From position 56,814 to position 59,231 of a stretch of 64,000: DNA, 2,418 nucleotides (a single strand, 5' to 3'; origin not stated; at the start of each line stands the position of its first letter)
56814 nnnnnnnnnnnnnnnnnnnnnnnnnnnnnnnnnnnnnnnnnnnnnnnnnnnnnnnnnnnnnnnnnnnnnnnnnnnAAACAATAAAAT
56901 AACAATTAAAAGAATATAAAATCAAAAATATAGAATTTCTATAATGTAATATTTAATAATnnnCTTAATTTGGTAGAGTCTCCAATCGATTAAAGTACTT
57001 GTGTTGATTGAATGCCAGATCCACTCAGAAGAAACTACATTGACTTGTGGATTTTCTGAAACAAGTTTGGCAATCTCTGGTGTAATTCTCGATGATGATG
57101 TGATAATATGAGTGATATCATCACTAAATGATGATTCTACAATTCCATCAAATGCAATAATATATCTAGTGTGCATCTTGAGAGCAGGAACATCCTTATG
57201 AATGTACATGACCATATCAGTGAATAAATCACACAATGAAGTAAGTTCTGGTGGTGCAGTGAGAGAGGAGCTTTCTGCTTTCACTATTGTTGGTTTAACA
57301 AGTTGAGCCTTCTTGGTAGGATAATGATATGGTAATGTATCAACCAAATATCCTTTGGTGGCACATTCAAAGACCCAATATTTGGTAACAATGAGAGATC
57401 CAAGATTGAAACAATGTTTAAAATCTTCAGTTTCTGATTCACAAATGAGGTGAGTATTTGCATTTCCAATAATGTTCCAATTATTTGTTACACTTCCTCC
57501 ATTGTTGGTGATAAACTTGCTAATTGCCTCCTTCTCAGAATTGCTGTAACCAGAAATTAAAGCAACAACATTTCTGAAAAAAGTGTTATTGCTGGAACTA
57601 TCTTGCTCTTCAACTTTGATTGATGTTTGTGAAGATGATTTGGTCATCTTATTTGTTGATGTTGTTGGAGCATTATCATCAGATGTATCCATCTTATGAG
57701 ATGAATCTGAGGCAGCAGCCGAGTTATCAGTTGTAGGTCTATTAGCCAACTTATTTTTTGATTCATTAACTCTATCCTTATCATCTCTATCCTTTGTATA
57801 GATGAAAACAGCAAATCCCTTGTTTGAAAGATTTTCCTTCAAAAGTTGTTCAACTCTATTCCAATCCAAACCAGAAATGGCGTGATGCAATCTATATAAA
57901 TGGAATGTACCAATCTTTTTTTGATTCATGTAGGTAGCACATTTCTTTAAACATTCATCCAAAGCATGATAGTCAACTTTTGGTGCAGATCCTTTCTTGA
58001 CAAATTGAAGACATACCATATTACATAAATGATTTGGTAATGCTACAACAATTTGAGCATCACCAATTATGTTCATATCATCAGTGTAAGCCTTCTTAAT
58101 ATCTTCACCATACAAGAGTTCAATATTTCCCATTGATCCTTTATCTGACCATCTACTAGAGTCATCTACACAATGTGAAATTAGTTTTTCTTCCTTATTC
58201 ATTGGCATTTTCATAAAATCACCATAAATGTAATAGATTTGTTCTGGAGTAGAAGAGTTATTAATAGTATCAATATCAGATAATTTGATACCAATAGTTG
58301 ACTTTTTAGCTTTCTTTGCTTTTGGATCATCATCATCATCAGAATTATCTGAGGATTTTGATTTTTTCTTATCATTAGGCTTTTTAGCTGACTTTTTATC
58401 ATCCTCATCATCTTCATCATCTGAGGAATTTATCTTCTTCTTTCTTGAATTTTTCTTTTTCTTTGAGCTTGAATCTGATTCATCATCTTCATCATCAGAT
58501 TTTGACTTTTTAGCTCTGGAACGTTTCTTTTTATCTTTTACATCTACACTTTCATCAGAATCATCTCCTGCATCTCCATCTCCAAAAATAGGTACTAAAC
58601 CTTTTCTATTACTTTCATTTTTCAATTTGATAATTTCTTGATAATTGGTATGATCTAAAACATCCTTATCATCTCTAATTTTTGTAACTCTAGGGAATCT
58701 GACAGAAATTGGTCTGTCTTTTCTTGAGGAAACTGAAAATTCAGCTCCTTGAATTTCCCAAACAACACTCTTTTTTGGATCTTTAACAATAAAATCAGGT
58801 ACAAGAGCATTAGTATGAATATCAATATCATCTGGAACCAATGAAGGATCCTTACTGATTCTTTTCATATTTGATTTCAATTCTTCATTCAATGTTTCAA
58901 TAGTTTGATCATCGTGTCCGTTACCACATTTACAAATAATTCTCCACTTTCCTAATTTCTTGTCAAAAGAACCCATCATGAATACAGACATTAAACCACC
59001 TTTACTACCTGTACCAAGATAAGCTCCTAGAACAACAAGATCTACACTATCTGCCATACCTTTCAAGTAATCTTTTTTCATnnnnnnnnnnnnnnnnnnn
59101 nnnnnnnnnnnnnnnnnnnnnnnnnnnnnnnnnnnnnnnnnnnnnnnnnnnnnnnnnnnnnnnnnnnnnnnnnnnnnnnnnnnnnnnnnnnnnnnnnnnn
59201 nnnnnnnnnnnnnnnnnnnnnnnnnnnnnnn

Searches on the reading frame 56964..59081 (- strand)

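Call 47: search_protein_families(library=pfam, max_evalue=0.0001, proteins=[window:56964-59081:-])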
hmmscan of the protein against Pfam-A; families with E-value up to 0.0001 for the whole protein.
window:56964-59081:- (706 aa): 5 families
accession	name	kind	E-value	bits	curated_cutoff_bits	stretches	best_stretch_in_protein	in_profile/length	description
PF16759.12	LIG3_BRCT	-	1e-27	96.7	27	1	615-694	1-77/78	DNA ligase 3 BRCT domain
PF16589.12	BRCT_2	-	6.8e-18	65.2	27.3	2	618-703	1-85/86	BRCT domain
PF00533.33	BRCT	-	1.1e-14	54.9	21.3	1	499-573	3-77/78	BRCA1 C Terminus (BRCT) domain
PF04679.21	DNA_ligase_A_C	-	2.6e-11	44.2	27.5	1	28-139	2-94/94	ATP dependent DNA ligase C terminal region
PF12738.14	PTCB-BRCT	-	4.1e-06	27.1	22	1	505-556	1-50/63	twin BRCT domain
